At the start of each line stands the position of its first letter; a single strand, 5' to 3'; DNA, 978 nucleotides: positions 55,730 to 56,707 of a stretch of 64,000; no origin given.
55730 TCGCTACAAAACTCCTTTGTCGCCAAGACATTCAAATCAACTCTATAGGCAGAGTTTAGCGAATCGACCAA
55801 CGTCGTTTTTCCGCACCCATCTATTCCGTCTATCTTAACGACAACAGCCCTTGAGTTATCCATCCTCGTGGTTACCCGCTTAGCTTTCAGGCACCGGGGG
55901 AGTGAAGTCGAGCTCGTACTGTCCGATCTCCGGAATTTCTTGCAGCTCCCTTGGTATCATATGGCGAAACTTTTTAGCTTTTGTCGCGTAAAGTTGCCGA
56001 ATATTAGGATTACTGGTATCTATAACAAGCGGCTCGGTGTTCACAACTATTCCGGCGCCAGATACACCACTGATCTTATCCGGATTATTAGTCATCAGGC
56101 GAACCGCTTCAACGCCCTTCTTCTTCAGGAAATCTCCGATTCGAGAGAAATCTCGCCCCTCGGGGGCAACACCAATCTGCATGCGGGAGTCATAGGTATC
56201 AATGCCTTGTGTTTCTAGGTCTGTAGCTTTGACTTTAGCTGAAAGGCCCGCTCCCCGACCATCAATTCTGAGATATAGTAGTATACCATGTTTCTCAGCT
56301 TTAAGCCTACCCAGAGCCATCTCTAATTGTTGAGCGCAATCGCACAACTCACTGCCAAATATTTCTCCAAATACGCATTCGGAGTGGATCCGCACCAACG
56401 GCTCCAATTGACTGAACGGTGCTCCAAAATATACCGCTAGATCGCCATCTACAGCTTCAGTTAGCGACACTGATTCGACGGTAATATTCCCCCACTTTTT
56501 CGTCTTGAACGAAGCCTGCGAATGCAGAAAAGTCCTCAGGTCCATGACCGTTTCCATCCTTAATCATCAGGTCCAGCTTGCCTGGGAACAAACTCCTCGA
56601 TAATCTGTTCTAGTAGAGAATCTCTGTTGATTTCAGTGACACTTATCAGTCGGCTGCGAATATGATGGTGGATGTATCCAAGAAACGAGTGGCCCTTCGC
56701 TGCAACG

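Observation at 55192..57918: Candidate undescribed nucleotide-targeting system: TM-anchored THEP1-like NTPase, GTP cyclohydrolase II homologue and thymidylate-kinase-like kinase in a tight low-GC operon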

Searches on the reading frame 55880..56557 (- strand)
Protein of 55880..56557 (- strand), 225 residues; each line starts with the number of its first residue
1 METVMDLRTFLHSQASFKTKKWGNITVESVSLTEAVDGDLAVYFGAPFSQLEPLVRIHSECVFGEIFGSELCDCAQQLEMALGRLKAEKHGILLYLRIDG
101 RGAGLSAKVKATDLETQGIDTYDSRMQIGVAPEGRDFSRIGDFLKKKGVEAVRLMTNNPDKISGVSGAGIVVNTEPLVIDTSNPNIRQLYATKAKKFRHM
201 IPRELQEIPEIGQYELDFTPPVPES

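Call 3: search_protein_families(library=pfam, proteins=[window:55880-56557:-], max_evalue=1)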
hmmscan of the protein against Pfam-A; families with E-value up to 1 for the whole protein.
window:55880-56557:- (225 aa): 2 families
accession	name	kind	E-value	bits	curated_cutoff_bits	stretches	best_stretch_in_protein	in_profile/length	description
PF00925.25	GTP_cyclohydro2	-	2.9e-37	128.2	23.3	1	15-173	6-161/165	GTP cyclohydrolase II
PF19328.4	DAP_DH_C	-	0.13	12.3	23.3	1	138-182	138-181/206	2,4-diaminopentanoate dehydrogenase C-terminal domain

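Call 4: search_protein_families(library=padloc, proteins=[window:55880-56557:-], max_evalue=1)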
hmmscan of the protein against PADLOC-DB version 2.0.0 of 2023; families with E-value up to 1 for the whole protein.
window:55880-56557:- (225 aa): 0 families

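Call 5: search_protein_families(library=ncbifam, proteins=[window:55880-56557:-], max_evalue=1)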
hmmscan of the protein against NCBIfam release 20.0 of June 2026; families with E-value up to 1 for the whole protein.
window:55880-56557:- (225 aa): 9 families
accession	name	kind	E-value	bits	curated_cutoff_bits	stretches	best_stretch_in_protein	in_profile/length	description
NF001591.0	PRK00393.1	subfamily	1.1e-46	158.8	148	1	19-203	13-196/199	GTP cyclohydrolase II RibA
TIGR00505.1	ribA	equivalog_domain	3.6e-44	150.6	205.85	1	14-201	5-191/191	GTP cyclohydrolase II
NF006803.0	PRK09311.1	equivalog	1.7e-40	139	569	1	39-203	241-406/417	bifunctional 3,4-dihydroxy-2-butanone-4-phosphate synthase/GTP cyclohydrolase II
NF006806.0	PRK09319.1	equivalog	6.6e-40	137.3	764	1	49-205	257-413/561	bifunctional 3,4-dihydroxy-2-butanone-4-phosphate synthase/GTP cyclohydrolase II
NF006456.0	PRK08815.1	equivalog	3.8e-39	135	464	1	39-201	203-365/376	GTP cyclohydrolase II RibA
NF006805.0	PRK09318.1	equivalog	9.8e-37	126.8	486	1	45-203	226-383/387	bifunctional 3,4-dihydroxy-2-butanone-4-phosphate synthase/GTP cyclohydrolase II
NF010626.1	PRK14019.1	equivalog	8.6e-05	21.6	513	1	22-172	217-357/364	bifunctional 3,4-dihydroxy-2-butanone-4-phosphate synthase/GTP cyclohydrolase II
NF005536.0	PRK07198.1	equivalog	0.00029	19.8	403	1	54-108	241-299/419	GTP cyclohydrolase II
NF040740.1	ornith_Ord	equivalog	0.11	11.9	400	1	130-182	268-318/335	2,4-diaminopentanoate dehydrogenase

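Call 22: find_homologous_proteins(query=window:55880-56557:-)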
Query window:55880-56557:- (225 aa): 643 proteins with E <= 0.001 among 1054 candidates; the best 120 are listed.
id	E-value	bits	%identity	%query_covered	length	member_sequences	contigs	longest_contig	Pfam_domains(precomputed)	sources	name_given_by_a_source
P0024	2.5e-142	490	100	98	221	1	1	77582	PF00925.26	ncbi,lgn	ncbi:MAG: GTP cyclohydrolase II RibA [Acidobacteriota bacterium]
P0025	5.1e-115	400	81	98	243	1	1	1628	PF00925.26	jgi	jgi:GTP cyclohydrolase II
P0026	1.0e-104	367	76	96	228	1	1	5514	PF00925.26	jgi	jgi:GTP cyclohydrolase II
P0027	3.8e-95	335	69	97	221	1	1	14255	PF00925.26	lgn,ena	-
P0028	2.7e-88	313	66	93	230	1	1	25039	PF00925.26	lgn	-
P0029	1.9e-78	281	62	88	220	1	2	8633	PF00925.26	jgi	jgi:GTP cyclohydrolase II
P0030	3.0e-76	274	59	92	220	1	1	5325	PF00925.26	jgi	jgi:GTP cyclohydrolase II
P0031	8.4e-76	272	59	93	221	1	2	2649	PF00925.26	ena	-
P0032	2.2e-74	268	58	92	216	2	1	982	PF00925.26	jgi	jgi:GTP cyclohydrolase II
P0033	2.2e-72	261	57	89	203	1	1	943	PF00925.26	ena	-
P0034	2.3e-72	261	61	86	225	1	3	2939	PF00925.26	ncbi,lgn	-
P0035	2.9e-72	261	57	89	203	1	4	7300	PF00925.26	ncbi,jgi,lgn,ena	jgi:3,4-dihydroxy 2-butanone 4-phosphate synthase/GTP cyclohydrolase II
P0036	3.1e-72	261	57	89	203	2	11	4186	PF00925.26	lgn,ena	-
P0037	8.1e-72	259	60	86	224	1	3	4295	PF00925.26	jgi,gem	-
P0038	3.9e-71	257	57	89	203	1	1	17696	PF00925.26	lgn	-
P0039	1.3e-70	255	59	87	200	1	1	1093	PF00925.26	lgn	-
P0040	1.8e-70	255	57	89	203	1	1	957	PF00925.26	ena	-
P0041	2.4e-70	254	56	87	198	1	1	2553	PF00925.26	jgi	jgi:GTP cyclohydrolase II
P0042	6.3e-70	253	56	89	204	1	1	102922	PF00925.26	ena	-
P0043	9.2e-70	252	59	88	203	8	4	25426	PF00925.26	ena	-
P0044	1.2e-69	252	58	92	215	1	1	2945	PF00925.26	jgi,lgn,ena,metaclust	metaclust:\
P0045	1.2e-69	252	59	88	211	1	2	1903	PF00925.26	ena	-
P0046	1.2e-69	252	56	90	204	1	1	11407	PF00925.26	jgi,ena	-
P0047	1.3e-69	252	55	94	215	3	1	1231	PF00925.26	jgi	jgi:GTP cyclohydrolase II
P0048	1.4e-69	252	57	91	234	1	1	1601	PF00925.26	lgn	-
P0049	7.8e-69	249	56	89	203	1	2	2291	PF00925.26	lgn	-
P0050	1.0e-68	249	56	87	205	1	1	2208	PF00925.26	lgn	-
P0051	1.3e-68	249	56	88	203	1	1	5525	PF00925.26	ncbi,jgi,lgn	ncbi:MAG: hypothetical protein WC223_13675 [Bacteroidales bacterium]|jgi:3,4-dihydroxy 2-butanone 4-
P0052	1.3e-68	249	58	85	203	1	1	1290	PF00925.26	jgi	-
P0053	1.4e-68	249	57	89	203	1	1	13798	PF00925.26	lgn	-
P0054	1.7e-68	248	56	89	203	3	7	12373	PF00925.26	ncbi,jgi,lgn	jgi:GTP cyclohydrolase II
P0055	4.0e-68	247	57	89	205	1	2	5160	PF00925.26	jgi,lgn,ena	-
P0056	4.7e-68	247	55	89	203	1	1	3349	PF00925.26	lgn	-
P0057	6.4e-68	246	59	85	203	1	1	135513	PF00925.26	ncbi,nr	ncbi:MAG: GTP cyclohydrolase II RibA [bacterium]|nr:GTP cyclohydrolase II RibA [bacterium]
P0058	8.0e-68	246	59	89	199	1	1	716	PF00925.26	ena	-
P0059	8.7e-68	246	58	91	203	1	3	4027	PF00925.26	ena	-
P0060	2.0e-67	245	58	87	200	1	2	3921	PF00925.26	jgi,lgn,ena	-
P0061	2.1e-67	245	56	89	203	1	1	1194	PF00925.26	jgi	-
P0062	3.3e-67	244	57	88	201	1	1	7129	PF00925.26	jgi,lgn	jgi:3,4-dihydroxy 2-butanone 4-phosphate synthase/GTP cyclohydrolase II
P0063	3.3e-67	244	56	89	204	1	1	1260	PF00925.26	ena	-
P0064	4.0e-67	244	57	87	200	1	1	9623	PF00925.26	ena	-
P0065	4.5e-67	244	56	93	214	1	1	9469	PF00925.26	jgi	jgi:GTP cyclohydrolase II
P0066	6.6e-67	243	56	89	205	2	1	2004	PF00925.26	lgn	-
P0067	7.3e-67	243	57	87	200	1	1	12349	PF00925.26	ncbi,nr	ncbi:MAG: hypothetical protein IT428_09760 [Planctomycetaceae bacterium]|nr:hypothetical protein [Pl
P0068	1.0e-66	243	55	89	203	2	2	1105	PF00925.26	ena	-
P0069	1.8e-66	242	56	88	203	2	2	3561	PF00925.26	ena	-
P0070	6.3e-66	240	55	87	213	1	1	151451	PF00925.26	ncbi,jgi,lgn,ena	ncbi:MAG TPA: hypothetical protein VGE45_07760 [Chloroflexia bacterium]|jgi:GTP cyclohydrolase II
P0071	8.1e-66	240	59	86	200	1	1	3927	PF00925.26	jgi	jgi:GTP cyclohydrolase II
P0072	8.8e-66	239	78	63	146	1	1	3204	PF00925.26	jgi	jgi:GTP cyclohydrolase II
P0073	2.2e-65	238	55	88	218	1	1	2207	PF00925.26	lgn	-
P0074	2.7e-65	238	56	87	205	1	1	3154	PF00925.26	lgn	-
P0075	2.9e-65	238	56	88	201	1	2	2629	PF00925.26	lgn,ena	-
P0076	3.5e-65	238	57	87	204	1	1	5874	PF00925.26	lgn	-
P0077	3.7e-65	237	54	87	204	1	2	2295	PF00925.26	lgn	-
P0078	3.8e-65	237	53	94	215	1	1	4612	PF00925.26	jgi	jgi:GTP cyclohydrolase II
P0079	4.8e-65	237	55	89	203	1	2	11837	PF00925.26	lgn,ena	-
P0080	6.7e-65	237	56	88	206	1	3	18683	PF00925.26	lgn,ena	-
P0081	9.7e-65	236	55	89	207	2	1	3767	PF00925.26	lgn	-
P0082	1.0e-64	236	55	87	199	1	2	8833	PF00925.26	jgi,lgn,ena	-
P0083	1.3e-64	236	55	88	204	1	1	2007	PF00925.26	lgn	-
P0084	1.7e-64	235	54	89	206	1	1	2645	PF00925.26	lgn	-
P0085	1.7e-64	235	56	87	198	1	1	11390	PF00925.26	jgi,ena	jgi:GTP cyclohydrolase II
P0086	1.9e-64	235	56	89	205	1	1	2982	PF00925.26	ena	-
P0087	2.0e-64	235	57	88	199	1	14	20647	PF00925.26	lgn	-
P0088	2.3e-64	235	53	89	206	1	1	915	PF00925.26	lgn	-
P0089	2.3e-64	235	52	89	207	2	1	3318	PF00925.26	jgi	jgi:GTP cyclohydrolase II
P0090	2.3e-64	235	55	87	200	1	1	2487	PF00925.26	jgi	jgi:GTP cyclohydrolase II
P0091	2.6e-64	235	53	90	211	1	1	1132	PF00925.26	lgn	-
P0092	2.8e-64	235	56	88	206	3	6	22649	PF00925.26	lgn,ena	-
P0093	3.6e-64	234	56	89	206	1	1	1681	PF00925.26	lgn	-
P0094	4.3e-64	234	55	89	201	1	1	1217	PF00925.26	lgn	-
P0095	5.8e-64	234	58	88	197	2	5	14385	PF00925.26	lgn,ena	-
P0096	6.0e-64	233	54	87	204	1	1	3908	PF00925.26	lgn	-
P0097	7.2e-64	233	54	87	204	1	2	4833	PF00925.26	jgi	jgi:GTP cyclohydrolase II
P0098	1.2e-63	232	54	89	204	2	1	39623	PF00925.26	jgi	jgi:GTP cyclohydrolase II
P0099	1.3e-63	232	54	92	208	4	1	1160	PF00925.26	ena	-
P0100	1.4e-63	232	55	88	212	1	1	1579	PF00925.26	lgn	-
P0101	1.4e-63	232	51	96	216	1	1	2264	PF00925.26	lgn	-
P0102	2.1e-63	232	56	84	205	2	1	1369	PF00925.26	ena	-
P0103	2.1e-63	232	53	88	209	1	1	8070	PF00925.26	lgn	-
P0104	2.1e-63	232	56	87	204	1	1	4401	PF00925.26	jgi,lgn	-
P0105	3.2e-63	231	57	84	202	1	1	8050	PF00925.26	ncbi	-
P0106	4.1e-63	231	54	86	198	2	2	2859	PF00925.26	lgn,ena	-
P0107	4.8e-63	231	52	88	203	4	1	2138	PF00925.26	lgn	-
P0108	5.8e-63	230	51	92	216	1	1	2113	PF00925.26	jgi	jgi:GTP cyclohydrolase II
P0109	6.7e-63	230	52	93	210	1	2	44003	PF00925.26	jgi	jgi:GTP cyclohydrolase II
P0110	1.0e-62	229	50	97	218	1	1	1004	PF00925.26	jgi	-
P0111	1.0e-62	229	55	86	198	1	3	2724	PF00925.26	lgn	-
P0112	1.2e-62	229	54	86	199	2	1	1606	PF00925.26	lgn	-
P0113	2.0e-62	229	54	86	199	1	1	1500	PF00925.26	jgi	jgi:GTP cyclohydrolase II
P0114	2.9e-62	228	55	88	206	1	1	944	PF00925.26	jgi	jgi:GTP cyclohydrolase II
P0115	3.2e-62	228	54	88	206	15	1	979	PF00925.26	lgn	-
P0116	3.4e-62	228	56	86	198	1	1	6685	PF00925.26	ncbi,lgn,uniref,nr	ncbi:GTP cyclohydrolase II RibA [Marinobacterium rhizophilum]|uniref:GTP cyclohydrolase II RibA n=1 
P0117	3.4e-62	228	55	87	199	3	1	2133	PF00925.26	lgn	-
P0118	5.4e-62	227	59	85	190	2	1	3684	PF00925.26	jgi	jgi:GTP cyclohydrolase II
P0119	9.1e-62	226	55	88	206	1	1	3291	PF00925.26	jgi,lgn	jgi:GTP cyclohydrolase II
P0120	1.2e-61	226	54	87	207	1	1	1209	PF00925.26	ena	-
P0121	1.6e-61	226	53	90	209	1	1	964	PF00925.26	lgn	-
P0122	4.0e-61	224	55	87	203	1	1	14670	PF00925.26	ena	-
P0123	9.7e-61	223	52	86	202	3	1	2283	PF00925.26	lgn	-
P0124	1.5e-60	222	53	89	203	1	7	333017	PF00925.26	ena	-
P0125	2.1e-60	222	57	80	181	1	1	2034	PF00925.26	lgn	-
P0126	2.1e-60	222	51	88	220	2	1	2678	PF00925.26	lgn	-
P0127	2.7e-60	222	53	89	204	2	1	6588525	PF00925.26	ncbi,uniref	ncbi:GTP cyclohydrolase II RibA [Micromonospora sp. WMMC273]|uniref:GTP cyclohydrolase II RibA n=1 T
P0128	2.7e-60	222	53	86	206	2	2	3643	PF00925.26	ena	-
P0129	4.6e-60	221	52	85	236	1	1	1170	PF00925.26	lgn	-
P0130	4.7e-60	221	50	88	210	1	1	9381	PF00925.26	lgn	-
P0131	7.3e-60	220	54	87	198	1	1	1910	PF00925.26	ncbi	-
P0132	7.9e-60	220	52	87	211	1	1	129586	PF00925.26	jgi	jgi:GTP cyclohydrolase II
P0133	1.4e-59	219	53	86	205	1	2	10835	PF00925.26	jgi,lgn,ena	jgi:GTP cyclohydrolase II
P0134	2.9e-59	218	55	88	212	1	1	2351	PF00925.26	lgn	-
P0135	3.6e-59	218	50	90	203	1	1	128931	PF00925.26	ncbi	-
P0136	5.1e-59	217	54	84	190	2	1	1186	PF00925.26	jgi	jgi:GTP cyclohydrolase II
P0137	5.2e-59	217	51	87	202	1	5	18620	PF00925.26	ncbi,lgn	ncbi:MAG: hypothetical protein AAFQ86_17640 [Bacteroidota bacterium]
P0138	5.7e-59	217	50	93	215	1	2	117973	PF00925.26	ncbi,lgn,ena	-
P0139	6.6e-59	217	51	89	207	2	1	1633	PF00925.26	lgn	-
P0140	1.7e-58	216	53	86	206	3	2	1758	PF00925.26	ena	-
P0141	3.1e-58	215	53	87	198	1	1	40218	PF00925.26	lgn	-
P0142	3.1e-58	215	51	90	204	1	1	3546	PF00925.26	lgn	-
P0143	4.4e-58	214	53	89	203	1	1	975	PF00925.26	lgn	-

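Call 23: search_solved_structures(query=window:55880-56557:-, show_alignments=3)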
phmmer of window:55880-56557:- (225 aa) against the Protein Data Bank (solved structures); distinct sequences matched with E-value up to 0.001: 5.
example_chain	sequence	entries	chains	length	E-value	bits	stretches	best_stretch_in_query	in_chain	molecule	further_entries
2bz0_A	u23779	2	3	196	8.9e-34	120.1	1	21-201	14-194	GTP CYCLOHYDROLASE II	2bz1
4i14_A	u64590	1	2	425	2.7e-31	112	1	52-200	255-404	Riboflavin biosynthesis protein RibBA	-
4rl4_A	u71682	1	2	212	5.3e-29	104.5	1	39-197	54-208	GTP cyclohydrolase-2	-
7eev_A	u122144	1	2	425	3.5e-05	26.6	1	51-172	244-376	GTP cyclohydrolase II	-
7ej3_A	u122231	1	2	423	3.5e-05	26.6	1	51-172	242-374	GTP cyclohydrolase II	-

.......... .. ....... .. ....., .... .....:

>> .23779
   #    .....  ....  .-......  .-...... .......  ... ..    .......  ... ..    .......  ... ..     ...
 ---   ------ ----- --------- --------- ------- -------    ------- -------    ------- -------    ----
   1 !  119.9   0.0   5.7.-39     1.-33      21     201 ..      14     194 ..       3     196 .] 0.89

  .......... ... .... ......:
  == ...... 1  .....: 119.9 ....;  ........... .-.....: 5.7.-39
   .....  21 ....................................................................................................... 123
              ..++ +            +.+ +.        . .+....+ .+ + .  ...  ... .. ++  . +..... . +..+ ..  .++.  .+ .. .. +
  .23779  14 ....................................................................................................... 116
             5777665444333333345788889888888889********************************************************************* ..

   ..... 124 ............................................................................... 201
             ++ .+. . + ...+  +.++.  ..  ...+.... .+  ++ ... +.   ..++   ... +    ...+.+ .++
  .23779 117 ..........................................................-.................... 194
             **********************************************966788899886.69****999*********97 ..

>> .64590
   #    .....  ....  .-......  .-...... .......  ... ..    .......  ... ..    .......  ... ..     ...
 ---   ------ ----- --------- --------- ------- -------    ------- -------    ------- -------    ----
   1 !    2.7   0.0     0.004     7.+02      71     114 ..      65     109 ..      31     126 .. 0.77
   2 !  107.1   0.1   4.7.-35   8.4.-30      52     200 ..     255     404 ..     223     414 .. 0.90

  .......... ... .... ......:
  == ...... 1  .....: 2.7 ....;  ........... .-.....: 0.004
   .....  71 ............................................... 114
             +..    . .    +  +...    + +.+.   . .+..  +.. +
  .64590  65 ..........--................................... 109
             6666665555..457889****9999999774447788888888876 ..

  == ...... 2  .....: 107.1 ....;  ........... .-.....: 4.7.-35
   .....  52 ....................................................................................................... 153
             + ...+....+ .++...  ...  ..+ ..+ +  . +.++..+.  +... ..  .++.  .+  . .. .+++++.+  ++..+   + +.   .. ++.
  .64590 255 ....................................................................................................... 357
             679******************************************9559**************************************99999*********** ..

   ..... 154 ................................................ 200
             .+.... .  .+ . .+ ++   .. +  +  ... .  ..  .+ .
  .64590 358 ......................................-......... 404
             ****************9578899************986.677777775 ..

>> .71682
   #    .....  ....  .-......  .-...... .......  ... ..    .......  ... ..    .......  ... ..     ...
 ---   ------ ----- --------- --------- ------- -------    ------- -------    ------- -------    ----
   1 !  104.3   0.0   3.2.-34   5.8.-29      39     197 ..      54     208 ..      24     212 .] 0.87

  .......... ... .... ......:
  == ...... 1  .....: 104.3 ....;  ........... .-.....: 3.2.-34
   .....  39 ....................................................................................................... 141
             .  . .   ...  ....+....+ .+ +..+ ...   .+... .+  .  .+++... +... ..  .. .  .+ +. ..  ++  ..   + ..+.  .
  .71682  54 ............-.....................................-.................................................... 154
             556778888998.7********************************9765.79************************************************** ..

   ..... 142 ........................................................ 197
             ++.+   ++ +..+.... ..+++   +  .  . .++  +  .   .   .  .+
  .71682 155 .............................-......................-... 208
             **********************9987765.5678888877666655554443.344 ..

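Call 28: find_related_loci(query=A2, collection=genome_contigs, flank=8000)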
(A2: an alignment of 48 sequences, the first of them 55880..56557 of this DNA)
Query A2 (225 aa) in genome_contigs; peptide patterns used: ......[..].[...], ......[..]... (x = any residue, [..] = any of these).
28 stretches matched a pattern; 11 encode a relative of the query (tblastn E <= 1e-3); 11 distinct loci.
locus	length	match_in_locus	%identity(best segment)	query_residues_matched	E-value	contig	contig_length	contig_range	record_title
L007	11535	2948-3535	57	7-202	7e-75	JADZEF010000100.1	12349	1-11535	MAG: Planctomycetaceae bacterium isolate SJ810 c_000000318633, whole genome shotgun sequence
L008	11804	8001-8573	59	11-201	7e-75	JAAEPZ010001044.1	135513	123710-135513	MAG: bacterium isolate Gpa_5 GpaG_CONTIG5439745, whole genome shotgun sequence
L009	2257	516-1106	56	7-203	4e-76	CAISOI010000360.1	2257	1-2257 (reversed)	MAG: uncultured Chthonomonas sp. isolate Umea1_bin-0718 genome assembly, contig: bin-0718:360/960, whole genome shotgun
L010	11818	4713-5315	54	2-202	6e-74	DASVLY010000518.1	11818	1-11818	MAG TPA_asm: Noviherbaspirillum sp. isolate SMAG_U3086 k141_358222, whole genome shotgun sequence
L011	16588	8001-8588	58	7-202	8e-74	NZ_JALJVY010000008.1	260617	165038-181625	Sphingobium sp. OAS761 Ga0395969_08, whole genome shotgun sequence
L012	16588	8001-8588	57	7-202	7e-73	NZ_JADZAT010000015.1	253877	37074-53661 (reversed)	MAG: Novosphingobium sp. isolate SJ636 c_000000626837, whole genome shotgun sequence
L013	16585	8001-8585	55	7-201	5e-73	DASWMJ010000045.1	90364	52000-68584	MAG TPA_asm: Chloroflexia bacterium isolate SMAG_U3384 k141_47914, whole genome shotgun sequence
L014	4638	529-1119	52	5-201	3e-70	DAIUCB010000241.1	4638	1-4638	MAG TPA_asm: Bacillota bacterium isolate CTOTU7591 NODE_29625_length_4638_cov_4.222343, whole genome shotgun sequence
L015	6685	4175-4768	55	4-201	1e-69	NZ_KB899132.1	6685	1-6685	Marinobacterium rhizophilum DSM 18822 F451DRAFT_scaffold00044.44, whole genome shotgun sequence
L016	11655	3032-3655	50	3-211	4e-66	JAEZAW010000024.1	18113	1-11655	MAG: Proteobacteria bacterium isolate OH_CBrB_168 k127_3152008, whole genome shotgun sequence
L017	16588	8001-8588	47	7-201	6e-62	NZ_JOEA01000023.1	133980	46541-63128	Lentzea albidocapillata strain NRRL B-24057 contig23.1, whole genome shotgun sequence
